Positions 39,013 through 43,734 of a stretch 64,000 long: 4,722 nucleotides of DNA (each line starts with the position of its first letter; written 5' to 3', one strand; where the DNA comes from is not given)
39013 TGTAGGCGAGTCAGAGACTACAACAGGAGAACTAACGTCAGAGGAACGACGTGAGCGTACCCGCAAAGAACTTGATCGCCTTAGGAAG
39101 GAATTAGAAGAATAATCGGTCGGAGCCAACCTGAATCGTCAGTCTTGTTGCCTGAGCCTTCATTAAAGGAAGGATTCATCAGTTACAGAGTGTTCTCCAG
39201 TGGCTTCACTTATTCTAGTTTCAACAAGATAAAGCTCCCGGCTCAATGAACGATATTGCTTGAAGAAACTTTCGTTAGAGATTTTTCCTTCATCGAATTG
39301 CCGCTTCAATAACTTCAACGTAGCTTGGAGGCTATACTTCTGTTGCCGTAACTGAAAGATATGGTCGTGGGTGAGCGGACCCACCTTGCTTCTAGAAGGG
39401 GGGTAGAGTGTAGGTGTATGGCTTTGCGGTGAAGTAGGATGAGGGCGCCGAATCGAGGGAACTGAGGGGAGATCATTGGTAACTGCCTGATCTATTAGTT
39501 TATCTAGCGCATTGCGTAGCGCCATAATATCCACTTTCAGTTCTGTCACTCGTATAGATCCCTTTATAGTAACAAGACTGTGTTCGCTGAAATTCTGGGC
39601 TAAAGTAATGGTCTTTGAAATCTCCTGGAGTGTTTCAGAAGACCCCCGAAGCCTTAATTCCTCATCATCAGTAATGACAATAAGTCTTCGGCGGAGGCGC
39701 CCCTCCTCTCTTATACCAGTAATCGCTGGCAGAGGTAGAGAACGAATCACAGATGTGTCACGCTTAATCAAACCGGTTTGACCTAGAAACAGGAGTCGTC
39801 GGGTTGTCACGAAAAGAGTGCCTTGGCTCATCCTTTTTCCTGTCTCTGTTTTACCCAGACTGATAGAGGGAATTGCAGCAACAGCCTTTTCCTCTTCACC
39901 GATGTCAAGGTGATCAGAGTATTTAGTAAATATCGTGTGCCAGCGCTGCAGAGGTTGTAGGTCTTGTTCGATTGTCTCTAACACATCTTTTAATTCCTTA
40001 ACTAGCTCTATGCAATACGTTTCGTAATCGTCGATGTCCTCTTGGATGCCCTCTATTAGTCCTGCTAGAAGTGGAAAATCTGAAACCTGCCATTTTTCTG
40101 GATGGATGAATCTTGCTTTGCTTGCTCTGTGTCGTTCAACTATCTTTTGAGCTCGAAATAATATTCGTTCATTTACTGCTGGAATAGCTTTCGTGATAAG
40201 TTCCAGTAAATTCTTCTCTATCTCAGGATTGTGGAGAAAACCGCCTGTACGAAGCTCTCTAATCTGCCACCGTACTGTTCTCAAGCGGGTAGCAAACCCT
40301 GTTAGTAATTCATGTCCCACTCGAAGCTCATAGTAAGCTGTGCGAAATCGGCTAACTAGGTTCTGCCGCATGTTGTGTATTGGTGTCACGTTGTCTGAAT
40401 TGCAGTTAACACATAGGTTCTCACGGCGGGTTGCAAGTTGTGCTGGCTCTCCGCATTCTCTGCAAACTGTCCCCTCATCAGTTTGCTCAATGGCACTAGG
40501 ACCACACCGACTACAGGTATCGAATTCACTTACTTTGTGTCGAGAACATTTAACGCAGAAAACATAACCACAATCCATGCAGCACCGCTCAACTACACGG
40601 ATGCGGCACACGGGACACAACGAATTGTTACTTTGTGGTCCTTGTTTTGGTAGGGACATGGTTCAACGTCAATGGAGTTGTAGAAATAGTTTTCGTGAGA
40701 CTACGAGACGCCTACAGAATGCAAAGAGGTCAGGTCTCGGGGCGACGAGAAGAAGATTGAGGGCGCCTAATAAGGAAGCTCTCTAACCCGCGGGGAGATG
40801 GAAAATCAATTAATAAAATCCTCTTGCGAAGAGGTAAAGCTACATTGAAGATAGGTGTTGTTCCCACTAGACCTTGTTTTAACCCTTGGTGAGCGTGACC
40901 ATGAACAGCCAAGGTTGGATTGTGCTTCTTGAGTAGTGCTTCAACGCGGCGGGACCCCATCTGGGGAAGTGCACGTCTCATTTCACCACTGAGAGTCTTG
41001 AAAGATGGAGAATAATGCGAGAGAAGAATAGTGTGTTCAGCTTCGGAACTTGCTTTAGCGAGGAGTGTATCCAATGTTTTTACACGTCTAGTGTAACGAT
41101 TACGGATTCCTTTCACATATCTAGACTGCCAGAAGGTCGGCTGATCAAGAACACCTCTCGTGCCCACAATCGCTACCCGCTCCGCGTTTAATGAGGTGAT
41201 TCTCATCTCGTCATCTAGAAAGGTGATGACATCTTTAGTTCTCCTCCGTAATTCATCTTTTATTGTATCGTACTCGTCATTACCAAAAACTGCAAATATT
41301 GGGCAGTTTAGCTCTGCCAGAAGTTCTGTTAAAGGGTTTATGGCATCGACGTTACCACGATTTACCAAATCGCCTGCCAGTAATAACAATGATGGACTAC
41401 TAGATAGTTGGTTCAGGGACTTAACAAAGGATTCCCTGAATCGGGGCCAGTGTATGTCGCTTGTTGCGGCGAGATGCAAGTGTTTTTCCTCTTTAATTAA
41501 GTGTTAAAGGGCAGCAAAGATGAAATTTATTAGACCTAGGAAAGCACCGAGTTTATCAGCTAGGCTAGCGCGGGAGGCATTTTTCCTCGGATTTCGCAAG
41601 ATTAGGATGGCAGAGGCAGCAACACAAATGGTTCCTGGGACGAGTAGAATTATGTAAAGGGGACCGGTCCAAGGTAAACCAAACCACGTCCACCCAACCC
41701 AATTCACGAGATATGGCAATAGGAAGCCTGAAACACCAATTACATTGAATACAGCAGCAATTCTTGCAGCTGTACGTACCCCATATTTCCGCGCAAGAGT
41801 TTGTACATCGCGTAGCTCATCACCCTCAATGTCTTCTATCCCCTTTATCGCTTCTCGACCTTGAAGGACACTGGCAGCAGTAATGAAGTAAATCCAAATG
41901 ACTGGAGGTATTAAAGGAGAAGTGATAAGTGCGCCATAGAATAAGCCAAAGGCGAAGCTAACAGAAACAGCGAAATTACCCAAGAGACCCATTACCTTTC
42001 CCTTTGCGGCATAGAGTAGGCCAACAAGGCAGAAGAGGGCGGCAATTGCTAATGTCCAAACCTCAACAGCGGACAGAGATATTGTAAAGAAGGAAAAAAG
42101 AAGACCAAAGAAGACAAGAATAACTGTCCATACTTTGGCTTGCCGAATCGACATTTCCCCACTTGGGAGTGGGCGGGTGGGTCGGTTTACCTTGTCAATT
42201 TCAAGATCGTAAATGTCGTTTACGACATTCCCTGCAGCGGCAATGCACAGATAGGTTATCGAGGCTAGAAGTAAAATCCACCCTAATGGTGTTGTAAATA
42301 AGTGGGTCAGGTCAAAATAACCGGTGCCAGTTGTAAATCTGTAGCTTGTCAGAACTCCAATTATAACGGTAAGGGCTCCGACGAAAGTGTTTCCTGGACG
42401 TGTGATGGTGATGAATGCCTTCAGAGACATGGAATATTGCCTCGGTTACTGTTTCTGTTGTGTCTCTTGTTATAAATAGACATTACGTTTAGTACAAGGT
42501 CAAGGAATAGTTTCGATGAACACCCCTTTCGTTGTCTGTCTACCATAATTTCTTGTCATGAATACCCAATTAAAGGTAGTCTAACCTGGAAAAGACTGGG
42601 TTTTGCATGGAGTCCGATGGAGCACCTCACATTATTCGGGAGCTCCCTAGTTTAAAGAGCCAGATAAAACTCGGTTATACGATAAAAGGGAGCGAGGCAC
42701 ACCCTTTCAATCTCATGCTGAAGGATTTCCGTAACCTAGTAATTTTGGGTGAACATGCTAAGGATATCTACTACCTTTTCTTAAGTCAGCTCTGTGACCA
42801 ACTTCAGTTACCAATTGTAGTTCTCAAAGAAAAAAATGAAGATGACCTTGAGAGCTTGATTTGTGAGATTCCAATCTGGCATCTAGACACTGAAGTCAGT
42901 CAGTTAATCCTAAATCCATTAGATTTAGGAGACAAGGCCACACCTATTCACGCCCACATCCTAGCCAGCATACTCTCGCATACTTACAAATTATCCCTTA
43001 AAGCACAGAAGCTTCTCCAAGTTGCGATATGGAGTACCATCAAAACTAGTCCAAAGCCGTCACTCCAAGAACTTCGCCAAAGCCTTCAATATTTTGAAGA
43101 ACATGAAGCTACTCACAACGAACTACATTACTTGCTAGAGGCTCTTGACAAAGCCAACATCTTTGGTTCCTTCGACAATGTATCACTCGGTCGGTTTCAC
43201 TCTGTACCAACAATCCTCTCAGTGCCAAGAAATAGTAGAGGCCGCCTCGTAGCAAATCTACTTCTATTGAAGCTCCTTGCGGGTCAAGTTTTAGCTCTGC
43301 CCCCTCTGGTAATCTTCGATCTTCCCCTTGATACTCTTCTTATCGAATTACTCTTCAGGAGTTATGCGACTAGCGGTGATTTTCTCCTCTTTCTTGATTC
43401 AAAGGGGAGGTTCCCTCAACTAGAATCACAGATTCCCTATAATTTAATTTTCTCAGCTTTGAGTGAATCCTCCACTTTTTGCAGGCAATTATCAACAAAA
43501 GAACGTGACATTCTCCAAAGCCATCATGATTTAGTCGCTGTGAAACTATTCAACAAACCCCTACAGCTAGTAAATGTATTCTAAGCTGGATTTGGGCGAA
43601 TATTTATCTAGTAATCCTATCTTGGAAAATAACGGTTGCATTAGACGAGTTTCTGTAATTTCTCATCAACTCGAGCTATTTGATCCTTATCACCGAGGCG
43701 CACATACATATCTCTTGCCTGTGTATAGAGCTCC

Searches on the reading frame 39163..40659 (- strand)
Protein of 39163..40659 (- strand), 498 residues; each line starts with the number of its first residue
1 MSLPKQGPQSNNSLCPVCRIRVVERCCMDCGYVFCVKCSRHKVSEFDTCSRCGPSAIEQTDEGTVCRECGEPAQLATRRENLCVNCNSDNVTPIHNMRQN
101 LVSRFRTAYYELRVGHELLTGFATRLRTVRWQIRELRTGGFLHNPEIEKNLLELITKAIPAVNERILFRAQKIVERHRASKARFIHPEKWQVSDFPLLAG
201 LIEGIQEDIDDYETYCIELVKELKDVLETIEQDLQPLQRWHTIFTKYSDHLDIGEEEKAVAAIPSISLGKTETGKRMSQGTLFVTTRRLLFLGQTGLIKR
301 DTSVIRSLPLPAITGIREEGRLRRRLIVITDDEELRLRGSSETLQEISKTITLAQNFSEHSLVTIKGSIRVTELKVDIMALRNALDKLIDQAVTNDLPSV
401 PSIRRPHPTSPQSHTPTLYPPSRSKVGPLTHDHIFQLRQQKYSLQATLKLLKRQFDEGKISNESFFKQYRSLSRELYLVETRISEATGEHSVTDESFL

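Call 3: search_protein_families(library=pfam, max_evalue=0.1, proteins=[window:39163-40659:-])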
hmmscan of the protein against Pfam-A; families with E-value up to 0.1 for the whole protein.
window:39163-40659:- (498 aa): 3 families
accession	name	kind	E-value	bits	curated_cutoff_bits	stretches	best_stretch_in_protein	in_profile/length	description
PF09454.15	Vps23_core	-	5.3e-06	26.8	26.8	1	433-479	12-58/64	Vps23 core domain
PF14470.12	bPH_3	-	0.024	15.5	23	0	278-351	21-93/95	Bacterial PH domain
PF05120.17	GvpG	-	0.036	14.7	30.6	0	443-476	32-65/67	Gas vesicle protein G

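Call 24: find_homologous_proteins(query=window:39163-40659:-, max_evalue=0.001)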
Query window:39163-40659:- (498 aa): 34 proteins with E <= 0.001 among 8000 candidates.
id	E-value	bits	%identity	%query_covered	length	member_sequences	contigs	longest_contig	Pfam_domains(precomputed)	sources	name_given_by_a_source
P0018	0.0e+0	1126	100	100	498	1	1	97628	PF09454.16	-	-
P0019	3.4e-258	875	77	100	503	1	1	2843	-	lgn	-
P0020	1.4e-240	817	73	99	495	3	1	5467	-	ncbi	-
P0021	1.4e-231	787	74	95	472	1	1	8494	PF09454.16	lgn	-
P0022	3.0e-189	648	74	81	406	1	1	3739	PF09454.16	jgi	jgi:hypothetical protein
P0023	2.9e-169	582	53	99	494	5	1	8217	-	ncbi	-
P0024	8.1e-169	580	55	95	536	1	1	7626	-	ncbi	-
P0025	4.7e-168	578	56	95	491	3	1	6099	-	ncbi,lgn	-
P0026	2.2e-167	576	54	97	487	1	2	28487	-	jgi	jgi:predicted RNA-binding Zn-ribbon protein involved in translation (DUF1610 family)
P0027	1.4e-165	570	52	97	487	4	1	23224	-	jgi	jgi:hypothetical protein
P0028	4.5e-165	568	53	95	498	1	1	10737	-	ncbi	ncbi:MAG: B-box zinc finger protein [Candidatus Thorarchaeota archaeon]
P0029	4.4e-163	562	52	97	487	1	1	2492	-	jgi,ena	-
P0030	4.4e-163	562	52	98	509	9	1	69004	-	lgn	-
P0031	8.2e-163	561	53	97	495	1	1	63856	-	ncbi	-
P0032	1.7e-162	560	52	96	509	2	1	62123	PF09454.16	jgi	jgi:hypothetical protein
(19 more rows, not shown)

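Call 40: predict_structure(alignment_id=A2)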
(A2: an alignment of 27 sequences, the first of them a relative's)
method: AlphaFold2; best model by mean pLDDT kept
length: 498 residues; sequences in the alignment: 27
mean_pLDDT: 81.3   pTM: 0.60
mean pLDDT of the five models: 81.3, 81.1, 78.8, 78.4, 76.8
residues with pLDDT >= 90: 201; 70-90: 210; 50-70: 29; < 50: 58
segments of 3 or more residues with pLDDT < 50: 1-14, 399-429, 491-498
pLDDT, mean of each block of 10 residues (from residue 1): 33 53 77 83 88 87 88 87 87 85 92 95 92 83 81 91 96 92 85 83 95 98 96 91 90 84 90 79 93 79 90 90 86 89 90 78 52 77 95 68 37 34 41 86 94 93 92 94 80 36
secondary structure, 60 per line:
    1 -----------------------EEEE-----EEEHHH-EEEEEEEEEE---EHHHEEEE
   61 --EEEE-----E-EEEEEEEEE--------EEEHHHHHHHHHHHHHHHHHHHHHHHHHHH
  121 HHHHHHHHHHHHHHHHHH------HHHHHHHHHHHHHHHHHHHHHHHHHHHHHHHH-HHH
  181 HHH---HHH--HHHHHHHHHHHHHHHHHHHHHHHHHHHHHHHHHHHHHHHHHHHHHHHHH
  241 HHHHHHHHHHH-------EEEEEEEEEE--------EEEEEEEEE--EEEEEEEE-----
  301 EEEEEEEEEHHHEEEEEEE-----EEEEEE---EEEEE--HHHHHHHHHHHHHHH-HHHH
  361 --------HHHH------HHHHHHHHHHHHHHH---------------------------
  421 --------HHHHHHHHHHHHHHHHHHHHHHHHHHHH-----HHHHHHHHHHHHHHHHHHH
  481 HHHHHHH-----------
elements in order: E24-27 E33-35 E40-49 E57-60 E63-66 E74-82 E91-93 H94-138 H145-176 H178-183 H192-251 E259-268 E277-285 E288-295 E301-309 E313-319 E325-330 E334-338 H341-355 H357-360 H369-372 H379-393 H429-456 H462-487

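Call 43: fold_search(model_id=the predicted structure, library=pdb)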
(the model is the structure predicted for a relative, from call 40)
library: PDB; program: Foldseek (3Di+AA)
matches with E <= 10: 528; with E <= 0.001: 35
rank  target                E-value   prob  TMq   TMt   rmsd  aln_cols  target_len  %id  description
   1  4gzu_B                1.3e-05  1.00  0.20  0.23  24.1       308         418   14  Crystal structure of the DH-PH-PH domain of FARP2 (released 2013-03-13)
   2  2dfk_C                2.7e-05  1.00  0.19  0.24  19.2       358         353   11  Crystal structure of the CDC42-Collybistin II complex (released 2006-05-02)
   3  4gzu_A                4.9e-05  1.00  0.20  0.22  22.2       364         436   11  Crystal structure of the DH-PH-PH domain of FARP2 (released 2013-03-13)
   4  3p6a_A                5.1e-05  1.00  0.17  0.22  20.9       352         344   16  Crystal Structure of the DH/PH domains of p115-RhoGEF (R399E mutant) (released 2011-01-05)
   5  6nfa                  8.0e-05  1.00  0.22  0.26  18.2       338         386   11  Vav1 inhibited by an allosteric inhibitor: Vav1 inhibitors block GEF activity (released 2019-12-25)
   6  2dfk_A                9.3e-05  1.00  0.19  0.24  21.0       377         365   11  Crystal structure of the CDC42-Collybistin II complex (released 2006-05-02)
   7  2dx1                  9.8e-05  1.00  0.20  0.25  22.4       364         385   13  Crystal structure of RhoGEF protein Asef (released 2007-01-02)
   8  3p6a_B                1.0e-04  0.99  0.16  0.20  19.7       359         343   15  Crystal Structure of the DH/PH domains of p115-RhoGEF (R399E mutant) (released 2011-01-05)
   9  2vrw_B                1.1e-04  1.00  0.19  0.25  19.1       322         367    9  Critical structural role for the PH and C1 domains of the Vav1 exchange factor (released 2008-06-17)
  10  2pz1                  1.1e-04  1.00  0.21  0.25  22.7       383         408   10  Crystal Structure of Auto-inhibited Asef (released 2007-08-21)
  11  3odx_B                1.1e-04  1.00  0.17  0.24  21.9       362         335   15  Crystal Structure of an N-terminally Truncated Linker-DH/PH Domains of p115-RhoGEF (released 2011-01-05)
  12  1rj2_D                1.1e-04  1.00  0.19  0.26  21.4       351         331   14  Crystal structure of the DH/PH fragment of Dbs without bound GTPase (released 2004-06-29)
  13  1kzg_C                1.4e-04  1.00  0.21  0.30  21.4       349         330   15  DbsCdc42(Y889F) (released 2002-03-20)
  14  1kzg_A                1.5e-04  1.00  0.22  0.30  23.9       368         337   15  DbsCdc42(Y889F) (released 2002-03-20)
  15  1nty                  1.6e-04  1.00  0.24  0.36  21.7       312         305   16  Crystal structure of the first DH/PH domain of Trio to 1.7 A (released 2004-06-29)
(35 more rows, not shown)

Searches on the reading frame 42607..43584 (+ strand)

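Call 4: search_protein_families(library=pfam, max_evalue=0.1, proteins=[window:42607-43584:+])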
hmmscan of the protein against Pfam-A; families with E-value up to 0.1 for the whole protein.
window:42607-43584:+ (325 aa): 1 family
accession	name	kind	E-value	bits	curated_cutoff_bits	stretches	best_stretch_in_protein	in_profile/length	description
PF17720.7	RLIG1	-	0.078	12.3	25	0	70-136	166-237/324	RNA ligase 1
